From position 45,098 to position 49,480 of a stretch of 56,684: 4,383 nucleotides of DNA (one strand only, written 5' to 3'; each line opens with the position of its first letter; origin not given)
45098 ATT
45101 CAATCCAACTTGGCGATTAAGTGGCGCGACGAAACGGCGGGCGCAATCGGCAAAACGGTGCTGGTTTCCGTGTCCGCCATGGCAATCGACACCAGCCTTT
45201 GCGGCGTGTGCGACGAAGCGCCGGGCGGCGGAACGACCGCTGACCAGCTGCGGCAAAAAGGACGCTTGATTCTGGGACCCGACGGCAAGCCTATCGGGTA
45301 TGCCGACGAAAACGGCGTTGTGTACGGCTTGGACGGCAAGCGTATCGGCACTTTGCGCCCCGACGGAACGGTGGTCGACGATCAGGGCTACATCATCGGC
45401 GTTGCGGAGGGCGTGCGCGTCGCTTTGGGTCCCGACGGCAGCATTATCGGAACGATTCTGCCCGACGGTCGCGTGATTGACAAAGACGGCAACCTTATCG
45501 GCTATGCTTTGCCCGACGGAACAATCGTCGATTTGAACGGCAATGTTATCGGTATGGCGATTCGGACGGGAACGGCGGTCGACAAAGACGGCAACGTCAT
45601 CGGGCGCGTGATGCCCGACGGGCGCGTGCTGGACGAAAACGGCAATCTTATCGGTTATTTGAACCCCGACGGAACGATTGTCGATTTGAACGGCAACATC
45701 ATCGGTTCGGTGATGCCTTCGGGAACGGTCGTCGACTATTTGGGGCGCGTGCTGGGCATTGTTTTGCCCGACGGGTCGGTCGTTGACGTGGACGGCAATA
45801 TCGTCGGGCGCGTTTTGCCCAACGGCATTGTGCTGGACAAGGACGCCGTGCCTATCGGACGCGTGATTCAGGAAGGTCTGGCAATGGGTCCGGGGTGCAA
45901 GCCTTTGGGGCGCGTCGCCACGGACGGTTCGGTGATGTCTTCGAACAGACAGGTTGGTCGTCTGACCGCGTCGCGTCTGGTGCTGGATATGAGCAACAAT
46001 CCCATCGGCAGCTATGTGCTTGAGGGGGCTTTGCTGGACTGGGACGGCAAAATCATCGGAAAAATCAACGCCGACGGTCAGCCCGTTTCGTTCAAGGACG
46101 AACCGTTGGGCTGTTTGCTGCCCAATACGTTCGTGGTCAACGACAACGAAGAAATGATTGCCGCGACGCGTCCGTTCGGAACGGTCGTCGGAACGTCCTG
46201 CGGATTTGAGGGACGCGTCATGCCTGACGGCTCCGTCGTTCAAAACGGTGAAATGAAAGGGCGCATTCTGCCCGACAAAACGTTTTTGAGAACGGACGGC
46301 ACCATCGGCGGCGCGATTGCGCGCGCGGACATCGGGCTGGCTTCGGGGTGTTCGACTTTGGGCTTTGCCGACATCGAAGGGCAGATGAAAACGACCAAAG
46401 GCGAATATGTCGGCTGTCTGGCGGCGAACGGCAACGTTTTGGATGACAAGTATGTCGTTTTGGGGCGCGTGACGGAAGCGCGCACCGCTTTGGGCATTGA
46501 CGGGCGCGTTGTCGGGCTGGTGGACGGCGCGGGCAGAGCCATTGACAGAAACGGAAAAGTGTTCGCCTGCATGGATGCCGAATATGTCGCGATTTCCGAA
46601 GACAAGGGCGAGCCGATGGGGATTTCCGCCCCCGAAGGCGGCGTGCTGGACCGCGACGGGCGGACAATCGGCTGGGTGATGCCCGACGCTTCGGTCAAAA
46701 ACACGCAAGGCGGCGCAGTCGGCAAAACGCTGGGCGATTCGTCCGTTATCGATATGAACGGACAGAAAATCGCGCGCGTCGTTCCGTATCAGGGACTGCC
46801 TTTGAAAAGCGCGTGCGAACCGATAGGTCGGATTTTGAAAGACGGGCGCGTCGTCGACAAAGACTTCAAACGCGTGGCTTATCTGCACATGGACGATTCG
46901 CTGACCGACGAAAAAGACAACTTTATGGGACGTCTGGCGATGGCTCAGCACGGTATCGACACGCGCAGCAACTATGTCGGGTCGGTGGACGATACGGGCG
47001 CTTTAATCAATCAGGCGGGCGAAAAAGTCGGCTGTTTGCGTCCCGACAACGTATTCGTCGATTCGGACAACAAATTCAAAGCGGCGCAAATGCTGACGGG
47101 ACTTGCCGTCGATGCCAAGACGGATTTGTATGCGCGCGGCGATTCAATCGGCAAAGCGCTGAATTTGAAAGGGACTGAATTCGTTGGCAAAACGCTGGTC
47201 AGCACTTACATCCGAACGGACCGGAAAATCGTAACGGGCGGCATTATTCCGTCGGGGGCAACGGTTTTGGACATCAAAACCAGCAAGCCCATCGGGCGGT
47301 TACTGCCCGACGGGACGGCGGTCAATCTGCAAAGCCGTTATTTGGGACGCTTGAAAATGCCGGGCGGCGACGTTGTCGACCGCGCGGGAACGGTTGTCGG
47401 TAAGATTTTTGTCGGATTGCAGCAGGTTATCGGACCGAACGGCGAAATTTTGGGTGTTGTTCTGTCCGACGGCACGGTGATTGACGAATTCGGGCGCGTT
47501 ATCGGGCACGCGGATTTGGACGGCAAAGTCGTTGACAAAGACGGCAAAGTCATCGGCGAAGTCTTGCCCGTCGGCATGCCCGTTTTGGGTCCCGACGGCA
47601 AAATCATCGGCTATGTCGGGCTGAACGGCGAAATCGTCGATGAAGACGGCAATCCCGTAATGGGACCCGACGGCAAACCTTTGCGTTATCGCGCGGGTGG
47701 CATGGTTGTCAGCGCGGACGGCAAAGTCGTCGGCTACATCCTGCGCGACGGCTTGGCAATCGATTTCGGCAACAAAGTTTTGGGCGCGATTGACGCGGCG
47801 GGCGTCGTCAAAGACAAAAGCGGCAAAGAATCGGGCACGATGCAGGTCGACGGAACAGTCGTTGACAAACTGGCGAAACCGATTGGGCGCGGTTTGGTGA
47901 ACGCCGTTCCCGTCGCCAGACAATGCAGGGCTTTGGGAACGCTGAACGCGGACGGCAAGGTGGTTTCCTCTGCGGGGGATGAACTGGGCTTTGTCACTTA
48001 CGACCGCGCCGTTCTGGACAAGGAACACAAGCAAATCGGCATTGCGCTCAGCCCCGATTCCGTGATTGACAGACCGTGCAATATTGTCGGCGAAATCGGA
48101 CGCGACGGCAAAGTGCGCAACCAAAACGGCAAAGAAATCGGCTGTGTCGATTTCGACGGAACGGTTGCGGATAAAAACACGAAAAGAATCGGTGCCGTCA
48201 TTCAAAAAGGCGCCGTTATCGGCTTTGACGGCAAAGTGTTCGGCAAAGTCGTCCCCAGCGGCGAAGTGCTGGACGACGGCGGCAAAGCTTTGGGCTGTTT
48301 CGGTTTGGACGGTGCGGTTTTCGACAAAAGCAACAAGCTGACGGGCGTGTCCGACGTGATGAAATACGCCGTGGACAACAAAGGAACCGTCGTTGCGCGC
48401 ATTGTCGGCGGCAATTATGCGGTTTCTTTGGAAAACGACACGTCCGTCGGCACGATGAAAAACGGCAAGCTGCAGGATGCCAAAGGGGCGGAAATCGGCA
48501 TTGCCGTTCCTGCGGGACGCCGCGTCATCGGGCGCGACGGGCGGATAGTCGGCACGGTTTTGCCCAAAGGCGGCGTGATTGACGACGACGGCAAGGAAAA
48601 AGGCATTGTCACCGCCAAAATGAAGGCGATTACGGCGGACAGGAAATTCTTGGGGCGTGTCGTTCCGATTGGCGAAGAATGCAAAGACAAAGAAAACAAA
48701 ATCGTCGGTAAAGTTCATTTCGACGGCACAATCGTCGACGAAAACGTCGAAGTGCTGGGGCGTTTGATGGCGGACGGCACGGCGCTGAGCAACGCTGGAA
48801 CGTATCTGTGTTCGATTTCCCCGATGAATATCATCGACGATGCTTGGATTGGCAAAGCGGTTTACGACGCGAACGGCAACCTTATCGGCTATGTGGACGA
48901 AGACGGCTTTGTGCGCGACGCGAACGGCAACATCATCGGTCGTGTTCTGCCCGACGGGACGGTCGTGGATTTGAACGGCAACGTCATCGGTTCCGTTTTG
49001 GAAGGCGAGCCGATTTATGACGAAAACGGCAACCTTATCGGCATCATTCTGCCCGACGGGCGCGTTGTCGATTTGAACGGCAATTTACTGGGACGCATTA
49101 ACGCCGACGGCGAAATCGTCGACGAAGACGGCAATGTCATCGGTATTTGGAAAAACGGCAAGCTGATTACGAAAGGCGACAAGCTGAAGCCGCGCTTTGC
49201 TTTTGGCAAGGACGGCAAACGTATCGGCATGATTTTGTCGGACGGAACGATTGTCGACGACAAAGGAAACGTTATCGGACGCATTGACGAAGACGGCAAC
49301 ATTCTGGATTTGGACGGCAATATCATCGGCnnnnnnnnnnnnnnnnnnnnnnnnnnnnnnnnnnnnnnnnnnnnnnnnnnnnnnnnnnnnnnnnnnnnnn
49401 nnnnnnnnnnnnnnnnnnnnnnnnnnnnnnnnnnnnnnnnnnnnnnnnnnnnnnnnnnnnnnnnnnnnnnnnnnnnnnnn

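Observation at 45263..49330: About 80 tandem 17-residue repeats inserted into VirB10 give a 2015-aa T4SS core subunit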

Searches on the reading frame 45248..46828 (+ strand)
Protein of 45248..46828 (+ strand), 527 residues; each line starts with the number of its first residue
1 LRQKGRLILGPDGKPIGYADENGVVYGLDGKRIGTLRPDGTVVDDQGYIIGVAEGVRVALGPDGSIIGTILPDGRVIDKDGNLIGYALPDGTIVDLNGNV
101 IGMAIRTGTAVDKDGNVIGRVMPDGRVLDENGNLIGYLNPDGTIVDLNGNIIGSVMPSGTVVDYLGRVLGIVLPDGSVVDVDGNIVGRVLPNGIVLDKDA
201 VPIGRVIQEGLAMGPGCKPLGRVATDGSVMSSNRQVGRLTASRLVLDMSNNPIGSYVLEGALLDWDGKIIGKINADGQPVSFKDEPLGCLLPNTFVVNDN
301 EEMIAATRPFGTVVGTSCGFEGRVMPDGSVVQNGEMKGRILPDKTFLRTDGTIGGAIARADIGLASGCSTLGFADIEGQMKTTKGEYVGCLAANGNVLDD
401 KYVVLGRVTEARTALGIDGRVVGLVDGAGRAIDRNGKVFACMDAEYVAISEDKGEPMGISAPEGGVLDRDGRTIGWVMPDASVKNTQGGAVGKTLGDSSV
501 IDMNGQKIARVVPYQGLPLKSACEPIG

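Call 38: predict_structure(alignment_id=A3)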
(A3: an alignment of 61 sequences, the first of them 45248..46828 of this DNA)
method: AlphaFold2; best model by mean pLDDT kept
length: 527 residues; sequences in the alignment: 61
mean_pLDDT: 89.5   pTM: 0.87
mean pLDDT of the five models: 89.5, 88.8, 87.9, 87.5, 86.8
residues with pLDDT >= 90: 346; 70-90: 162; 50-70: 14; < 50: 5
segments of 3 or more residues with pLDDT < 50: 1-3
pLDDT, mean of each block of 10 residues (from residue 1): 71 93 92 92 92 92 93 94 96 95 95 91 94 95 92 93 94 94 93 91 92 90 95 94 93 93 93 93 94 90 91 89 93 92 92 86 81 89 89 90 88 85 87 90 84 85 85 88 90 87 90 62 55
secondary structure, 60 per line:
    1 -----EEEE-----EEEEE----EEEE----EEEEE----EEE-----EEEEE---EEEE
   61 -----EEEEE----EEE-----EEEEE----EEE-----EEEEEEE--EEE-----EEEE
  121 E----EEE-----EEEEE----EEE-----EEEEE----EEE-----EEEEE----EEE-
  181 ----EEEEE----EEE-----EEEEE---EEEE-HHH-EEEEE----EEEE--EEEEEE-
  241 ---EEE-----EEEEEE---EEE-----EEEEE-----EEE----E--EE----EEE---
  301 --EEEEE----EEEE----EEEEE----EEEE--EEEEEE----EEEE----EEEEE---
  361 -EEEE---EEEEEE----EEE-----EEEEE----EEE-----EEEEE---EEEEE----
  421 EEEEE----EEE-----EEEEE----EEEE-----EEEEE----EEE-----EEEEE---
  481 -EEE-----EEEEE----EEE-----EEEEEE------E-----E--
elements in order: E6-9 E15-19 E24-27 E32-36 E41-43 E49-53 E57-60 E66-70 E75-77 E83-87 E92-94 E100-106 E109-111 E117-121 E126-128 E134-138 E143-145 E151-155 E160-162 E168-172 E177-179 E185-189 E194-196 E202-206 E210-213 E219-223 E228-231 E234-239 E244-246 E252-257 E261-263 E269-273 E279-281 E295-297 E303-307 E312-315 E320-324 E329-332 E335-340 E345-348 E353-357 E362-365 E369-374 E379-381 E387-391 E396-398 E404-408 E412-416 E421-425 E430-432 E438-442 E447-450 E456-460 E465-467 E473-477 E482-484 E490-494 E499-501 E507-512

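Call 43: fold_search(model_id=the predicted structure, library=pdb)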
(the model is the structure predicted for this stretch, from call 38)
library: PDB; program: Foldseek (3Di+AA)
matches with E <= 10: 1111; with E <= 0.001: 65
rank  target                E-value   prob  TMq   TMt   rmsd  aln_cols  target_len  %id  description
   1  8uxt                  3.1e-16  0.47  0.08  0.04  29.5       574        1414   11  Acinetobacter baumannii Tse15 Rhs effector, toxin cleavage mutant (D1369N, D1391N) (released 2024-10-09)
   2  7pq5                  3.8e-15  0.33  0.08  0.05  29.2       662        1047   13  Photorhabdus laumondii T6SS-associated Rhs protein carrying the Tre23 toxin domain (released 2021-12-01)
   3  8qja_D                4.7e-15  0.44  0.09  0.06  28.7       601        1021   13  T6SS-linked Rhs repeat protein - Advenella mimigardefordensis VgrG-Rhs core (released 2024-09-25)
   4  8qjb_A                1.7e-13  0.33  0.09  0.06  28.4       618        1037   13  T6SS-linked Rhs repeat protein - Salmonella bongori Rhs-core domain extended N-terminus (released 2024-09-25)
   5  8qjc                  1.9e-12  0.30  0.10  0.07  28.6       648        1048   11  T6SS-linked Rhs repeat protein - Salmonella bongori Rhs-core domain with toxin domain (released 2024-09-25)
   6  8h8b                  5.2e-12  0.13  0.07  0.05  29.5       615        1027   14  Type VI secretion system effector RhsP in its pre-autoproteolysis and monomeric form (released 2023-01-18)
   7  9g41_A                9.0e-11  0.11  0.07  0.04  28.4       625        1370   13  Mouse Teneurin2 dimer variant A0B1 (released 2026-01-21)
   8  9g42_A                3.3e-10  0.09  0.08  0.04  30.5       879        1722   11  Mouse Teneurin2 dimer variant A0B0 (released 2026-01-21)
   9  9g2h_A                6.5e-10  0.13  0.09  0.05  28.6       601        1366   11  Mouse Teneurin2 dimer variant A1B0 (released 2026-01-21)
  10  6cmx_A                7.2e-10  0.13  0.09  0.05  28.2       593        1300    9  Human Teneurin 2 extra-cellular region (released 2018-07-25)
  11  5kis_B                9.0e-10  0.12  0.10  0.09  28.2       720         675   11  YenB/RHS2 complex (released 2017-08-09)
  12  7awy                  1.2e-09  0.20  0.10  0.13  21.5       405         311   15  Crystal structure of the computationally designed Scone-R protein (released 2021-01-13)
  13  9g2f_A                3.7e-09  0.09  0.09  0.04  28.8       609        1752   12  Mouse Teneurin2 dimer variant A1B1 (released 2026-01-21)
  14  6l7i_G                3.7e-09  0.08  0.08  0.07  27.4       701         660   11  Signal substraction of TcdB1-TccC2 and part of TcdA1 (released 2021-03-31)
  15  3llp_B                1.0e-08  0.18  0.13  0.14  24.1       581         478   11  1.8 Angstrom human fascin 1 crystal structure (released 2010-04-07)
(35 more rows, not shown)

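Call 54: search_solved_structures(query=window:45248-46828:+, max_evalue=1)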
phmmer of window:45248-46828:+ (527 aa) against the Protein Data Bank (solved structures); distinct sequences matched with E-value up to 1: 0.

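Call 55: search_solved_structures(query=A2, max_evalue=10)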
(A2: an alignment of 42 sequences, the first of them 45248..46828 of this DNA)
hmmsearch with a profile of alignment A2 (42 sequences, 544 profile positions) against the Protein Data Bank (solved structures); distinct sequences matched with E-value up to 10: 10.
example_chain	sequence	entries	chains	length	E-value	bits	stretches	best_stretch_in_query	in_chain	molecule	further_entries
6ria_A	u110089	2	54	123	0.0091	17.3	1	281-371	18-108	bactofilin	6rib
2yzq_A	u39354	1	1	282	0.3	12.3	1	411-481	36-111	Putative uncharacterized protein PH1780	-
2wdt_A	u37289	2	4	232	0.34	12.1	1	383-453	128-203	UBIQUITIN CARBOXYL-TERMINAL HYDROLASE L3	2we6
8jia_A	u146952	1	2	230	0.66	11.1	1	274-325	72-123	Cell division ATP-binding protein FtsE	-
8idb_A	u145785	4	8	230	0.66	11.1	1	274-325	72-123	Cell division ATP-binding protein FtsE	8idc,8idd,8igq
9mt4_F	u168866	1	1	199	0.7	11.1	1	461-523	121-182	Tail terminator protein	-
9c39_F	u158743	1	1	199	1.1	10.4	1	462-523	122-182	gp119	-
5jw6_A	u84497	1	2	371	1.4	10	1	94-160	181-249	Aspartate-semialdehyde dehydrogenase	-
9up5_A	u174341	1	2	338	2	9.5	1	425-506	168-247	Lipopolysaccharide assembly protein B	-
1ouv_A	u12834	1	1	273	5.8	8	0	211-238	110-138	conserved hypothetical secreted protein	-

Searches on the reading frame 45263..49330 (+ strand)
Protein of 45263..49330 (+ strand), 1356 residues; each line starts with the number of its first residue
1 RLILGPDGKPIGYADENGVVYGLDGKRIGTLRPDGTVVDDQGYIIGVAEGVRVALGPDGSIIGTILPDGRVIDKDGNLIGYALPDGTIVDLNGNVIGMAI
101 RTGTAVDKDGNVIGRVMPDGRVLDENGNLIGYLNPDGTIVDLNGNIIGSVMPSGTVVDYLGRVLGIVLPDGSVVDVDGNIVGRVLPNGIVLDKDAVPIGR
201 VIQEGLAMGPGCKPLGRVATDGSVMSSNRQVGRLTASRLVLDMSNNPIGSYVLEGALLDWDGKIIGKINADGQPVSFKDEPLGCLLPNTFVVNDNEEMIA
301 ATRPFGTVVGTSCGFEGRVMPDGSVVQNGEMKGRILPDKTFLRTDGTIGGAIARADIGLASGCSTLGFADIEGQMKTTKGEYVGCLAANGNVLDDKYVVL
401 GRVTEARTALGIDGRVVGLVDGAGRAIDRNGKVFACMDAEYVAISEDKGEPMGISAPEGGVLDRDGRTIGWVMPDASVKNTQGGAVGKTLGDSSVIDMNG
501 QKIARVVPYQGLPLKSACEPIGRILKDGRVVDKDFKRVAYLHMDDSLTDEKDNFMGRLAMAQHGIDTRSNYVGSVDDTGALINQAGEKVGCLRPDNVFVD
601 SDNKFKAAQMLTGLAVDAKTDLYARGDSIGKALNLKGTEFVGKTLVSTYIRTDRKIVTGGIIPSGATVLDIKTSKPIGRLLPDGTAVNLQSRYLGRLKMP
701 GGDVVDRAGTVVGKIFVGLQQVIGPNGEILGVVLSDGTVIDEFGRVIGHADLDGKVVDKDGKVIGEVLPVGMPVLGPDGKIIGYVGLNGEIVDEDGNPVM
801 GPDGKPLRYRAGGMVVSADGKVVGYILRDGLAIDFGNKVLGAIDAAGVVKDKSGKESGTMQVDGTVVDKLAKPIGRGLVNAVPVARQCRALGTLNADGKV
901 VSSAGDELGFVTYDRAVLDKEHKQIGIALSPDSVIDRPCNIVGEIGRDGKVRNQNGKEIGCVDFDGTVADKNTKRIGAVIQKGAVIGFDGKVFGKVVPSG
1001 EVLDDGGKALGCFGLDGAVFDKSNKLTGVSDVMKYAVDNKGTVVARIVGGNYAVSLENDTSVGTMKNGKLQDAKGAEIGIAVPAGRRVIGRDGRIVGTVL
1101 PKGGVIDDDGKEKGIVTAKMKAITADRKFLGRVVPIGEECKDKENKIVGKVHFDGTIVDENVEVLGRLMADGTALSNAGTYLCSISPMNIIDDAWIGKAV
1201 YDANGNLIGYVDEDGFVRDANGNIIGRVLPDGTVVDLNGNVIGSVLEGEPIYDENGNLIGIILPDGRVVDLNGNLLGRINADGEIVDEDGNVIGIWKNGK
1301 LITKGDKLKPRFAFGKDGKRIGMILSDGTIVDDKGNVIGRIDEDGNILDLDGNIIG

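Call 59: search_protein_families(library=ncbifam, proteins=[window:45263-49330:+], max_evalue=0.01)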
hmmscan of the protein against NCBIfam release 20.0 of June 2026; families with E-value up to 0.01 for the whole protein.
window:45263-49330:+ (1356 aa): 1 family
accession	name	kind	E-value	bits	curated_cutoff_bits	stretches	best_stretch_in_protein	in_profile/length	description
TIGR01643.1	YD_repeat_2x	repeat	1.2e-16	60.4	15.8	1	1201-1233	1-37/42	YD repeat-containing protein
